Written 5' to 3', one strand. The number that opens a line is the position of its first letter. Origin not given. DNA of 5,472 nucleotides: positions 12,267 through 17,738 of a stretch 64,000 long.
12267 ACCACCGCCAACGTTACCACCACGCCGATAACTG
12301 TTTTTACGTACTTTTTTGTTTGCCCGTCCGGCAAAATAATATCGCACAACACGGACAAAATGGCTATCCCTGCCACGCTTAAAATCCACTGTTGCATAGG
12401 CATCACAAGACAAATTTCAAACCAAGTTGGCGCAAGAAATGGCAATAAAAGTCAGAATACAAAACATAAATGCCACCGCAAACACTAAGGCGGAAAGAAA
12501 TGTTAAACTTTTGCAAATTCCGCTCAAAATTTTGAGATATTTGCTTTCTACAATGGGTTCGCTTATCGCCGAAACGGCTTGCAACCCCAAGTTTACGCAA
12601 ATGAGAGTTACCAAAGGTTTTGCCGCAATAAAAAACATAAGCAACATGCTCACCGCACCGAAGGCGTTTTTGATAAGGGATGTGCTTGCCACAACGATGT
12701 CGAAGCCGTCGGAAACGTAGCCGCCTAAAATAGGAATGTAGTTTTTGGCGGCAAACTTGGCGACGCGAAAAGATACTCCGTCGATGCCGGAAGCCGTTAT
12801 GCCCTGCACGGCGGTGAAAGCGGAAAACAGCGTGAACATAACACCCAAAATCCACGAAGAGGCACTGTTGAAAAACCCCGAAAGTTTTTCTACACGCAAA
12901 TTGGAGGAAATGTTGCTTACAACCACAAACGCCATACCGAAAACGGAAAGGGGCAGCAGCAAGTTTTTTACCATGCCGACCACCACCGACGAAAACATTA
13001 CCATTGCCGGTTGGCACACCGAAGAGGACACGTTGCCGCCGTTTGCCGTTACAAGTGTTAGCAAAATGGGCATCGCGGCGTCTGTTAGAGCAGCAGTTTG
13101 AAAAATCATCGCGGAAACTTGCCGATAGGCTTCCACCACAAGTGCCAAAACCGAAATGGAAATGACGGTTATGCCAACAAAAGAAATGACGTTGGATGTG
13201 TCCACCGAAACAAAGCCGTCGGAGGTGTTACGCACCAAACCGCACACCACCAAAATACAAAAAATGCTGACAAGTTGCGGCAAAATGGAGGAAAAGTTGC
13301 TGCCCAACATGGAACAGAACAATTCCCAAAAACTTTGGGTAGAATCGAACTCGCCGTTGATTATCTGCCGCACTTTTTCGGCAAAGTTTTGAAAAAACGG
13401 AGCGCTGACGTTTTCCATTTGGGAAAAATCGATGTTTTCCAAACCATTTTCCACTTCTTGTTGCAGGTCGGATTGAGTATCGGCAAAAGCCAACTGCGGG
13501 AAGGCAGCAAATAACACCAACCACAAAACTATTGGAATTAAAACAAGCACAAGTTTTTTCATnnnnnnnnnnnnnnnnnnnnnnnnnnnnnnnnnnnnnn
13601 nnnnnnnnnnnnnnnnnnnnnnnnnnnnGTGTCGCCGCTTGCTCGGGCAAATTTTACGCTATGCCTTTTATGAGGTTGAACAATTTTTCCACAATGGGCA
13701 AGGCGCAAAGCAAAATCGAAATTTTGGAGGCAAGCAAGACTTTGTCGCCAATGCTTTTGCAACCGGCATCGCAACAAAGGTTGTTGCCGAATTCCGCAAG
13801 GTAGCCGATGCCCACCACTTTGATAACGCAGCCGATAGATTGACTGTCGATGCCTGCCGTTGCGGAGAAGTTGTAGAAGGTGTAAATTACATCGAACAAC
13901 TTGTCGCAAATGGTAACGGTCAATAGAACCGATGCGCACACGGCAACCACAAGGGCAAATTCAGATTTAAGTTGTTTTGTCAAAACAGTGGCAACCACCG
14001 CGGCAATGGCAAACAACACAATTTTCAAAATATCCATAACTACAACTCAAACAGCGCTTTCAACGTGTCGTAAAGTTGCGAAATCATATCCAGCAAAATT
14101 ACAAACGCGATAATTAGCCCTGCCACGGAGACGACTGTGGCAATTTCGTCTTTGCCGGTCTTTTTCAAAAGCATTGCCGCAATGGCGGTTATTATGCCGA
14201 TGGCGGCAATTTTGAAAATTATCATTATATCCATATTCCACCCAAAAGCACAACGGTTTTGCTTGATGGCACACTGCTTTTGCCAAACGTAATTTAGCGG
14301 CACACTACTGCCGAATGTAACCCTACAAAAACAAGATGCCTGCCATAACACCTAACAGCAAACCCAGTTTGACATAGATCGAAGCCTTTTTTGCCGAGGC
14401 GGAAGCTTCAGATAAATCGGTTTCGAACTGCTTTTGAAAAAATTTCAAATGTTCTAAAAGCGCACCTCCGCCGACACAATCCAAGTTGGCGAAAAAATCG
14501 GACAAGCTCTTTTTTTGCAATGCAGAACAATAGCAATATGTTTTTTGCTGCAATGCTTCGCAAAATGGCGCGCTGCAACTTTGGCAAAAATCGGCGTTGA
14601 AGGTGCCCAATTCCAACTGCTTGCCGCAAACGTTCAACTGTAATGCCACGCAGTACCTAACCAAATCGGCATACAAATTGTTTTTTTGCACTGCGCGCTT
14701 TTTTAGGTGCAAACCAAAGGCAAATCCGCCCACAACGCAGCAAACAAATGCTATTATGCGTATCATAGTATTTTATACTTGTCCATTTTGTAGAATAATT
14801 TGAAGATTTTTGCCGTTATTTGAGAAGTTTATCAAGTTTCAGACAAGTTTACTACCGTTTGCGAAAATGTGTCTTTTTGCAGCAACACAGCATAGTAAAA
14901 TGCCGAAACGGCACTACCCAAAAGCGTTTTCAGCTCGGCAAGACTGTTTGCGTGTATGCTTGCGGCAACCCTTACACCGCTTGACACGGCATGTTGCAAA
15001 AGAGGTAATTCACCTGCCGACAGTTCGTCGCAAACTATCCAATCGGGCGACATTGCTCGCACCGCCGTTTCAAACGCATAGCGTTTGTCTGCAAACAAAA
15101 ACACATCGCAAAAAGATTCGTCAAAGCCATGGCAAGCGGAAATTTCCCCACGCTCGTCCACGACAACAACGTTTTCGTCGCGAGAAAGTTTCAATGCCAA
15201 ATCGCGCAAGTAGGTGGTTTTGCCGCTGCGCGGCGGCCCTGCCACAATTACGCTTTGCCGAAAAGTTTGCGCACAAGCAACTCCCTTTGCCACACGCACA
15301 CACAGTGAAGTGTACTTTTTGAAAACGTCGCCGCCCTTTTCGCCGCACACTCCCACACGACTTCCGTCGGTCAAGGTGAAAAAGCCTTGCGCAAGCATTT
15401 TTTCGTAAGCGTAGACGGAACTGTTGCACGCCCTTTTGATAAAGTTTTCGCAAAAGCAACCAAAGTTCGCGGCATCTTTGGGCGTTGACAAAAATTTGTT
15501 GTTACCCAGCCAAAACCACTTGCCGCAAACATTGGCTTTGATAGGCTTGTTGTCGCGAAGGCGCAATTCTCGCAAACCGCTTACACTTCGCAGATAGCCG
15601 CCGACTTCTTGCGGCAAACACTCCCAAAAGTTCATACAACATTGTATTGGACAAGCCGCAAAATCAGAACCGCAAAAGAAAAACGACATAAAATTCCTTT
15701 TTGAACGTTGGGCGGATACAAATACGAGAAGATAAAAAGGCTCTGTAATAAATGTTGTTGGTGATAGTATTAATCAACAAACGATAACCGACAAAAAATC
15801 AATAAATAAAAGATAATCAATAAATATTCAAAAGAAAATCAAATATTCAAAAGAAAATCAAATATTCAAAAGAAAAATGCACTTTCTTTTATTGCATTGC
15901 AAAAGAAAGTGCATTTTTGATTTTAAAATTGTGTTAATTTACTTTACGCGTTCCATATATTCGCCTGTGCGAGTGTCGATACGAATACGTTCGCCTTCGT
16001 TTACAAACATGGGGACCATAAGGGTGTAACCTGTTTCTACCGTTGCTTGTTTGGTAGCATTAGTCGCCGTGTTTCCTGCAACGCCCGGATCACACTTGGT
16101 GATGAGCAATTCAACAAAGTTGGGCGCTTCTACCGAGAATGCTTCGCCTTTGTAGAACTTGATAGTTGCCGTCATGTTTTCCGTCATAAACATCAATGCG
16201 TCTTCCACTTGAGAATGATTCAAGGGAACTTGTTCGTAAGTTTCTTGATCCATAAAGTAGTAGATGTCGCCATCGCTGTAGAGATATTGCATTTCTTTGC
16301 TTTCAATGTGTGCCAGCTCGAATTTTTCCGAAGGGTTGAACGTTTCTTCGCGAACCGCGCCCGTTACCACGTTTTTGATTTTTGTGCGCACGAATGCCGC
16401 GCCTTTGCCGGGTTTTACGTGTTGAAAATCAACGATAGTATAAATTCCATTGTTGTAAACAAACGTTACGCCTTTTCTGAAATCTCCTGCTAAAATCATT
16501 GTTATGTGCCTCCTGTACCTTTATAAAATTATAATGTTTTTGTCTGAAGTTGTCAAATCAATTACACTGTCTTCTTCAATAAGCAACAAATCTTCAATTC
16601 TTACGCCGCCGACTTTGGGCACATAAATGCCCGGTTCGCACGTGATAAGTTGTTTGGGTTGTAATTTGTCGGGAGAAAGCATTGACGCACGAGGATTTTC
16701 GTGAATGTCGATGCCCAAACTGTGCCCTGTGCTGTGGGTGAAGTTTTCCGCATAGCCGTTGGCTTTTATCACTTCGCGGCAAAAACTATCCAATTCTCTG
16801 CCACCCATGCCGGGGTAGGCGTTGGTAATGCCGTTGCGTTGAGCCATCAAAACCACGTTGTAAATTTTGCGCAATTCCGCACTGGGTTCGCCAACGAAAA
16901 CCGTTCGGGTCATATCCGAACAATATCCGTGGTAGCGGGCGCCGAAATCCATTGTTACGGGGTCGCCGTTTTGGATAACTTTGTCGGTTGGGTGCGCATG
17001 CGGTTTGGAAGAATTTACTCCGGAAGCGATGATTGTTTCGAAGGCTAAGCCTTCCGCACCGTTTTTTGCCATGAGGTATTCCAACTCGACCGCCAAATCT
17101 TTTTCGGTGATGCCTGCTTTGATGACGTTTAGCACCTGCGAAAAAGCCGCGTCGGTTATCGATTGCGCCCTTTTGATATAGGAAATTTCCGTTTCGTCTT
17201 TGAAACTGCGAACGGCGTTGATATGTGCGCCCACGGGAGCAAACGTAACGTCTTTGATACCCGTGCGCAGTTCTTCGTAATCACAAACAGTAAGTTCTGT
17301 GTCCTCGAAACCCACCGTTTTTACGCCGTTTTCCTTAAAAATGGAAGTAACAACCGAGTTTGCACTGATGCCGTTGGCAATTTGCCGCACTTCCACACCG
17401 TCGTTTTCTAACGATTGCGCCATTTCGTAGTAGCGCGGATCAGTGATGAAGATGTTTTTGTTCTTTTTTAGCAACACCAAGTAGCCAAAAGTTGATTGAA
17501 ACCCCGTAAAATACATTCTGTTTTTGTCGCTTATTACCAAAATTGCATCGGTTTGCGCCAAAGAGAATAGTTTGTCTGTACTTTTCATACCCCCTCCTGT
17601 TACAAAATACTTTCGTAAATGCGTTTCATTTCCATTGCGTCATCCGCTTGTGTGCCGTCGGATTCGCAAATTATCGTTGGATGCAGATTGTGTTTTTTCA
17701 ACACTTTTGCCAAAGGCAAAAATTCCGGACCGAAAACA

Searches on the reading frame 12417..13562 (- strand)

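Call 43: search_protein_families(library=pfam, proteins=[window:12417-13562:-], max_evalue=0.00001)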
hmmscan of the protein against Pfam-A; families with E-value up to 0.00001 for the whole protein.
window:12417-13562:- (381 aa): 1 family
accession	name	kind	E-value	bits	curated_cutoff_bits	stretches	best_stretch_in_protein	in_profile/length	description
PF09546.15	Spore_III_AE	-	3.4e-58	197.8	27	1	59-376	2-319/321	Stage III sporulation protein AE (spore_III_AE)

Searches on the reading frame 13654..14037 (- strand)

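Call 33: search_protein_families(library=pfam, proteins=[window:13654-14037:-], max_evalue=0.001)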
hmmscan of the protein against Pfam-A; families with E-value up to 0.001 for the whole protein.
window:13654-14037:- (127 aa): 1 family
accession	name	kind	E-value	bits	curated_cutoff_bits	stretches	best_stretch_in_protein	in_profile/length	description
PF06686.16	SpoIIIAC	-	3.1e-19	69.3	24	2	71-125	1-55/56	Stage III sporulation protein AC/AD protein family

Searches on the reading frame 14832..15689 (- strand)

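Call 49: search_protein_families(library=pfam, proteins=[window:14832-15689:-], max_evalue=0.00001)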
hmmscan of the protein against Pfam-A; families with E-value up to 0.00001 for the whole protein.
window:14832-15689:- (285 aa): 1 family
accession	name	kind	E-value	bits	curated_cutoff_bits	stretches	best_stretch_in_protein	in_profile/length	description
PF19568.5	Spore_III_AA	-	2.6e-20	73.2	27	1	39-255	29-267/306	Sporulation stage III, protein AA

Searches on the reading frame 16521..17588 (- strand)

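Call 49: search_protein_families(library=pfam, proteins=[window:16521-17588:-], max_evalue=0.00001)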
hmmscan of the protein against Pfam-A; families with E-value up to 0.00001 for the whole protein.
window:16521-17588:- (355 aa): 2 families
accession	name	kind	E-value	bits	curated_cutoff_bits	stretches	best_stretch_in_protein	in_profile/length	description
PF00557.29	Peptidase_M24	-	5e-70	235.9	23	1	137-339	2-208/208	Metallopeptidase family M24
PF01321.24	Creatinase_N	-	9.4e-18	65.4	22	1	6-128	7-127/128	Creatinase/Prolidase N-terminal domain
